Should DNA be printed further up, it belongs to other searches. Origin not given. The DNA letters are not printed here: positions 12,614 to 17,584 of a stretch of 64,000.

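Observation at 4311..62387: Recurrent 18-bp dyad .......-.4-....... at eight intergenic sites: a putative regulon operator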

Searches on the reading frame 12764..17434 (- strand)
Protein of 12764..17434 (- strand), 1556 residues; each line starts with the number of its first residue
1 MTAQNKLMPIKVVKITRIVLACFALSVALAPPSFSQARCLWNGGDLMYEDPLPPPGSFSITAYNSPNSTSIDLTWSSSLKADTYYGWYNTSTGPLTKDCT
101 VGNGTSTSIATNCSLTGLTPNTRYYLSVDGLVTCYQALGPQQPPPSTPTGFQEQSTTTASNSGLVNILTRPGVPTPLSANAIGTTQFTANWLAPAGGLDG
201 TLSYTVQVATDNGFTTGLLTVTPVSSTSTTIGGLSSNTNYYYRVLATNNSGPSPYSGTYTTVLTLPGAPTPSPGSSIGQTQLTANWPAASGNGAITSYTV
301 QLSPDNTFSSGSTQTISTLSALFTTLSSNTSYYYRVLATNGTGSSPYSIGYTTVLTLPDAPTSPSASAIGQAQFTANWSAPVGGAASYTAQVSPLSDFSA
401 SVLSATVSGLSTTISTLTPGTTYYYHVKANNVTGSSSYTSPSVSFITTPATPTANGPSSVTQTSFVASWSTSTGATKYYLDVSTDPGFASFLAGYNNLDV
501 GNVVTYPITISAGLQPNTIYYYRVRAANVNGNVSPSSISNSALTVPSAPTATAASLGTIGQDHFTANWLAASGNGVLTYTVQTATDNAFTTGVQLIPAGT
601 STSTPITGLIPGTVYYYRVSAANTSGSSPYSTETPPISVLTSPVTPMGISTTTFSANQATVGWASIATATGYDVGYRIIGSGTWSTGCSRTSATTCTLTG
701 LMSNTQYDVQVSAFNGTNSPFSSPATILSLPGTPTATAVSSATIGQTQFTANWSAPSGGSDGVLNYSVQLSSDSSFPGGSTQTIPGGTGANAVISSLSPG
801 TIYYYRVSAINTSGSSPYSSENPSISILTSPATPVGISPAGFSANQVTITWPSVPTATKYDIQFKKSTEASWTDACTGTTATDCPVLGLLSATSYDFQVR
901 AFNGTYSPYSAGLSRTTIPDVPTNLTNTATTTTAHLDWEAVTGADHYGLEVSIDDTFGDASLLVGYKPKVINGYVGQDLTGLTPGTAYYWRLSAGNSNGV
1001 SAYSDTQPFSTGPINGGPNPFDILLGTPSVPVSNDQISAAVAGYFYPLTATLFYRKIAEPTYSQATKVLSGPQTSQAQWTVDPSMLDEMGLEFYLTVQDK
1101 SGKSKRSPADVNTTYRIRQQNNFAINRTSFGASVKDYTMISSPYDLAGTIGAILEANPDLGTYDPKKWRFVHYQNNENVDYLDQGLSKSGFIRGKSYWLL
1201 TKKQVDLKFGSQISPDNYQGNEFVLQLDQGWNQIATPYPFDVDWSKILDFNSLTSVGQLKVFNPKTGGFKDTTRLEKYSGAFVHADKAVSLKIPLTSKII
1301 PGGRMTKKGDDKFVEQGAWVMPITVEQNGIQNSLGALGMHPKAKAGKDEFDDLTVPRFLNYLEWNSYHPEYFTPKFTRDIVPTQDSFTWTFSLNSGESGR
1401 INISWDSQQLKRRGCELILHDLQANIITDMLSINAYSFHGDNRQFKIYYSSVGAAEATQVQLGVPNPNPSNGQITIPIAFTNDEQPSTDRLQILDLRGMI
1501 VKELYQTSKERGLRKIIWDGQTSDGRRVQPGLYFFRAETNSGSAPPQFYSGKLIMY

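Call 5: search_protein_families(library=pfam, proteins=[window:12764-17434:-], max_evalue=0.01)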
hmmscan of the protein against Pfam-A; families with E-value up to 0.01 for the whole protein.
window:12764-17434:- (1556 aa): 13 families
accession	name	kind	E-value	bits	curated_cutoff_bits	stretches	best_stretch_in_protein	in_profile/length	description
PF00041.27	fn3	-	4.7e-70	232.3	25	10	738-820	5-79/84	Fibronectin type III domain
PF16656.11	Pur_ac_phosph_N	-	6.8e-42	142.4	30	7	739-818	6-89/93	Purple acid Phosphatase, N-terminal domain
PF25059.1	FN3_DSCAM-DSCAML_C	-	1.5e-27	96.2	39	0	858-904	21-67/89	DSCAM/DSCAML C-terminal Fn3-like domain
PF16655.11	PhoD_N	-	1.2e-19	71.1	30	0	474-533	26-82/90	PhoD-like phosphatase, N-terminal domain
PF25788.1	Ig_Rha78A_N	-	1.5e-18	67.4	27.4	0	981-1014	70-104/105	Rha78A-like, N-terminal immunoglobulin domain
PF10179.15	NDNF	-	2.4e-13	50.7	27.3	0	779-813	78-112/127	Neuron-derived neurotrophic factor, first Fn(III) domain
PF01108.23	Tissue_fac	-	1.4e-10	41.4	27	1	849-904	39-101/107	Tissue factor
PF14292.12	SusE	-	4.1e-10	40.2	25.2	0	183-231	31-79/106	SusE outer membrane protein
PF24489.1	Ig_J_second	-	8.8e-10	39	27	0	415-440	63-88/105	Tip attachment protein J second Ig-like domain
PF13860.13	FlgD_ig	-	2.3e-07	31.1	27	1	1475-1542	11-78/79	FlgD Ig-like domain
PF18962.6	Por_Secre_tail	-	0.00023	21.9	27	1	1467-1542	3-67/75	Secretion system C-terminal sorting domain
PF21605.3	CRLF2-like_D2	-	0.00039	20.9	27.3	0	844-901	13-69/94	Cytokine receptor-like factor 2-like, D2 domain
PF18968.5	DUF5707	-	0.0097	16.3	26.8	0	186-215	3-32/98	Family of unknown function (DUF5707)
